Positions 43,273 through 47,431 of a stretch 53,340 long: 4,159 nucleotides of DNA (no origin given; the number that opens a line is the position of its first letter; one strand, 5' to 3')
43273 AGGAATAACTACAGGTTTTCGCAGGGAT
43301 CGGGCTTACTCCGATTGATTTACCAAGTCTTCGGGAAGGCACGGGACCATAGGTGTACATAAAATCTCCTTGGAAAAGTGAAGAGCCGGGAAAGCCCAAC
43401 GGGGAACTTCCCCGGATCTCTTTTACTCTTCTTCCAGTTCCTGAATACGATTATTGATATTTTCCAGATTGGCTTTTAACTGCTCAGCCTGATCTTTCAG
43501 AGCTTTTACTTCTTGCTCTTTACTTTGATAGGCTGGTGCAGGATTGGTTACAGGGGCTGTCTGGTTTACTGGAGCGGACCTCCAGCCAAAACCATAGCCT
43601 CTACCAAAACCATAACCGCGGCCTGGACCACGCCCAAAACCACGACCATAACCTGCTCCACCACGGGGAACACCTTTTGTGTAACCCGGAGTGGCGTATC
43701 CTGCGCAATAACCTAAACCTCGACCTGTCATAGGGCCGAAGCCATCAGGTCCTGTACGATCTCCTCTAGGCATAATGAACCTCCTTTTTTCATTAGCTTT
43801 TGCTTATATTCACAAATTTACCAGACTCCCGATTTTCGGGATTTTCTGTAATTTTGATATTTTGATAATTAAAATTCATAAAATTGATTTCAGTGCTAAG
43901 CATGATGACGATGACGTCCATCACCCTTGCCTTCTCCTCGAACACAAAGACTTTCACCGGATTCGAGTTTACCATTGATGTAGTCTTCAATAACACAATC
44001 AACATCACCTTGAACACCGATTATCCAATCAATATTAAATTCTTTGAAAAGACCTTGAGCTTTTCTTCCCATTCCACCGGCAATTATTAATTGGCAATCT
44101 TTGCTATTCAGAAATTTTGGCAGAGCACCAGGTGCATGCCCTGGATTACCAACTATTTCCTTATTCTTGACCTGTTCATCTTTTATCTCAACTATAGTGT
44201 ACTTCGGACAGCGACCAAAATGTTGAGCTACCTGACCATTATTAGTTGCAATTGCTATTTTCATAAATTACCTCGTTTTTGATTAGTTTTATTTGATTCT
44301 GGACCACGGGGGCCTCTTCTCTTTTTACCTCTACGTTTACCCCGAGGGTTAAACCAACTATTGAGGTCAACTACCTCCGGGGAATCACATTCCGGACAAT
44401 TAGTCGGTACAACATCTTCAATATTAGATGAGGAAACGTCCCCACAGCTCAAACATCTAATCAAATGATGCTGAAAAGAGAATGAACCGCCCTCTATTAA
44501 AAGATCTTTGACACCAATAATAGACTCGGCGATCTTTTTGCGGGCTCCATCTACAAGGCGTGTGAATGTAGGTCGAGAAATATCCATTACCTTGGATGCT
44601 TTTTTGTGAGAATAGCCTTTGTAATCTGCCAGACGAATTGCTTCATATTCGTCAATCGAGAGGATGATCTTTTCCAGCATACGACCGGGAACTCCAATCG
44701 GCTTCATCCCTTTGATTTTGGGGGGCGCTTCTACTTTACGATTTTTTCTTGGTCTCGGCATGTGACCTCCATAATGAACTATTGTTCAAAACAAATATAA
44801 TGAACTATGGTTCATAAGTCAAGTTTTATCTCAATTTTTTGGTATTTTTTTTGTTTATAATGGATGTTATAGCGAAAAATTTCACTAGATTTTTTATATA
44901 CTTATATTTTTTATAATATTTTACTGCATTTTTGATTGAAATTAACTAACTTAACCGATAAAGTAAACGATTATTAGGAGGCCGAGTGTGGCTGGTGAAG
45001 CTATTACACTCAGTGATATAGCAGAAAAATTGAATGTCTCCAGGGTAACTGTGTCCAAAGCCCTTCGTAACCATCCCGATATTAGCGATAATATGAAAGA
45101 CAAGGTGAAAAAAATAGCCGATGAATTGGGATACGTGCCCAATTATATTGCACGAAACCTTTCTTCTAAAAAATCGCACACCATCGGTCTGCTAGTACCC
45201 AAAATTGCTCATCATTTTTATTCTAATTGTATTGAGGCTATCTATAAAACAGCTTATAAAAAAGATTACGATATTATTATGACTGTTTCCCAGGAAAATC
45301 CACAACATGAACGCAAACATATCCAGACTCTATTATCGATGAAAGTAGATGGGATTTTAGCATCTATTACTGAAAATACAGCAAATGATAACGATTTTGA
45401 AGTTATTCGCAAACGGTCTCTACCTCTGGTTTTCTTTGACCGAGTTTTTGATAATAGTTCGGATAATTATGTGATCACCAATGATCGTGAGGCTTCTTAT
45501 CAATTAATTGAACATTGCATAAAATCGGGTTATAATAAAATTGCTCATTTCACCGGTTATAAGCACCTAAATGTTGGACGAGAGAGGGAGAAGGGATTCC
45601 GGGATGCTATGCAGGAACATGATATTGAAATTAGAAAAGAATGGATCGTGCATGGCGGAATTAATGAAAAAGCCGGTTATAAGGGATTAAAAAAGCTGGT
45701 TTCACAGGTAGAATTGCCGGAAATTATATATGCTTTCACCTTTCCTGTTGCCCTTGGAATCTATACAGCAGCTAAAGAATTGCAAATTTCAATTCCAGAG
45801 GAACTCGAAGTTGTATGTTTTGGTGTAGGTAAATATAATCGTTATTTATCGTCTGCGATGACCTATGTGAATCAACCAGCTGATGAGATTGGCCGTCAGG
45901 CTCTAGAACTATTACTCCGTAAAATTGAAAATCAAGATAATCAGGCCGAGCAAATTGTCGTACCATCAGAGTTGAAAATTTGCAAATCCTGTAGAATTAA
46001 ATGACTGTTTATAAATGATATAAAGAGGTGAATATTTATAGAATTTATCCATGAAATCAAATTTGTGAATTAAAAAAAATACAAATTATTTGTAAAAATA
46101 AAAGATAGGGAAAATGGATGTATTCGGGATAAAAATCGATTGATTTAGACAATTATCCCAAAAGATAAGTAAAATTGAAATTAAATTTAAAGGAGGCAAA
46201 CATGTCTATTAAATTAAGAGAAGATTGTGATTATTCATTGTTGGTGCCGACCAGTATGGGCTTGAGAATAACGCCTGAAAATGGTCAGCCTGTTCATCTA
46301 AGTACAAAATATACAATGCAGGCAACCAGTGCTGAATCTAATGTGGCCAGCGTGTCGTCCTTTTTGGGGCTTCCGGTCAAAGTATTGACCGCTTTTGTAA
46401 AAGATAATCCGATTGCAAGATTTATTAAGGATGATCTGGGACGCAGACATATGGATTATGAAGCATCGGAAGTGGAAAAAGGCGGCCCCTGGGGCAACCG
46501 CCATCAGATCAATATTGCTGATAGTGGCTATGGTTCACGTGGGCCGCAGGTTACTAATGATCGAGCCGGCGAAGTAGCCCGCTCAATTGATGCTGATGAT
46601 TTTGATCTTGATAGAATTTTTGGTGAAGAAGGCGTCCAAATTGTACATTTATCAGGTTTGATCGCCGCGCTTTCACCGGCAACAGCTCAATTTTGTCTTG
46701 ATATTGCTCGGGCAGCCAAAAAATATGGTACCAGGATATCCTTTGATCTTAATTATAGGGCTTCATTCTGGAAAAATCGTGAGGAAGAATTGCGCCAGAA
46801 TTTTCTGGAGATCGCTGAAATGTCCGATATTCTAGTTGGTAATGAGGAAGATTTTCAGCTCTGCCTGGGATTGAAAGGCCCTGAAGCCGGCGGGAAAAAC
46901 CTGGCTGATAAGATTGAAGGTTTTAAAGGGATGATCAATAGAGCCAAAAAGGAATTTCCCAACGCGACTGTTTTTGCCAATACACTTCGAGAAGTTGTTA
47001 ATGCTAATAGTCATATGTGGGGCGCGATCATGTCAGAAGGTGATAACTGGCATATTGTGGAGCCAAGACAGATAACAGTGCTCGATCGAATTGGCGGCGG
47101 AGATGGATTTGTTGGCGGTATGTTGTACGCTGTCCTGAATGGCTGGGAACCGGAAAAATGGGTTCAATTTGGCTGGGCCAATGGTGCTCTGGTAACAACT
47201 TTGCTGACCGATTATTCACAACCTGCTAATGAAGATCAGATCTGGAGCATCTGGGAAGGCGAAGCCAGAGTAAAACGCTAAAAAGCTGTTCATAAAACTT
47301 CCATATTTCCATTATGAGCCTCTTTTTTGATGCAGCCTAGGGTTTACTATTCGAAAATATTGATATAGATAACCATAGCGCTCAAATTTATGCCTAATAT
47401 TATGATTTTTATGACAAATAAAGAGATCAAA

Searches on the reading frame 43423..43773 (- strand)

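Call 62: search_protein_families(library=pfam, proteins=[window:43423-43773:-], max_evalue=0.00001)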
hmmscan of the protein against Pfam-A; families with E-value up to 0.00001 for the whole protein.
window:43423-43773:- (116 aa): 1 family
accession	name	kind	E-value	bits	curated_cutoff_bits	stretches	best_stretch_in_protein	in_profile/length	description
PF17253.7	DUF5320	-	1.9e-26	93.5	27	1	1-113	1-99/99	Family of unknown function (DUF5320)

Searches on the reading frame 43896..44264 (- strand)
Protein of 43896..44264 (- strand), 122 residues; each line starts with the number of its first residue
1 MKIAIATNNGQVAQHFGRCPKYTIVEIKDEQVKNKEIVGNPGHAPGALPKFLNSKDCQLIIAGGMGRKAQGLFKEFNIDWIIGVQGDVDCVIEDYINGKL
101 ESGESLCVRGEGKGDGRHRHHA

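Call 62: search_protein_families(library=pfam, proteins=[window:43896-44264:-], max_evalue=0.00001)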
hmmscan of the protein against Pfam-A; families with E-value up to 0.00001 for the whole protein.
window:43896-44264:- (122 aa): 1 family
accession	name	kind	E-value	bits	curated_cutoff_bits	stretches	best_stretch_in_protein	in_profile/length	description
PF02579.22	Nitro_FeMo-Co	-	3.5e-20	72.6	26.3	1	9-96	2-93/94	Dinitrogenase iron-molybdenum cofactor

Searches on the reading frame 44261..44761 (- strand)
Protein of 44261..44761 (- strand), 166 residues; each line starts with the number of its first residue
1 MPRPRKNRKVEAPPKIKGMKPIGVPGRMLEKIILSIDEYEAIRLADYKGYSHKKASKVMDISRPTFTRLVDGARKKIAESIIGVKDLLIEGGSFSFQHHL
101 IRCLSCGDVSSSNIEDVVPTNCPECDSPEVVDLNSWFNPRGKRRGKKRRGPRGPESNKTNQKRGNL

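Call 62: search_protein_families(library=pfam, proteins=[window:44261-44761:-], max_evalue=0.00001)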
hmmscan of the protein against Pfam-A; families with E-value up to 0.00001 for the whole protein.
window:44261-44761:- (166 aa): 1 family
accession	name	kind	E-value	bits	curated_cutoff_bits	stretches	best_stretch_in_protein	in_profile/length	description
PF02001.22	DUF134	-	1.6e-25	89.9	27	1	3-95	6-96/98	Protein of unknown function DUF134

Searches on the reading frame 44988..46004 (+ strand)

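Call 62: search_protein_families(library=pfam, proteins=[window:44988-46004:+], max_evalue=0.00001)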
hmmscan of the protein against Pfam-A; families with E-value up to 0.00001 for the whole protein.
window:44988-46004:+ (338 aa): 4 families
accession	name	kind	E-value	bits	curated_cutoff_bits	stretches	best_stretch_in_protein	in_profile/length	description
PF00532.27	Peripla_BP_1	-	8.8e-25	88.2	22.2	1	63-329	1-277/281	Periplasmic binding proteins and sugar binding domain of LacI family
PF13377.12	Peripla_BP_3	-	1.8e-24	87.1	26.5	1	174-335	1-167/167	Periplasmic binding protein-like domain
PF13407.12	Peripla_BP_4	-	4.7e-15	56.3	35.1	1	66-316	1-257/258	Periplasmic binding protein domain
PF00356.27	LacI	-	7.1e-14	51.8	27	1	7-52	1-46/46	Bacterial regulatory proteins, lacI family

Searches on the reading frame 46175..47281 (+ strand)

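Call 62: search_protein_families(library=pfam, proteins=[window:46175-47281:+], max_evalue=0.00001)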
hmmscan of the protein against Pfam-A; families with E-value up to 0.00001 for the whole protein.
window:46175-47281:+ (368 aa): 1 family
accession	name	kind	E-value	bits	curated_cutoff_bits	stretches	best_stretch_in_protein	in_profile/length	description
PF00294.29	PfkB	-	2e-18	67.2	25.8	1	154-342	130-291/302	pfkB family carbohydrate kinase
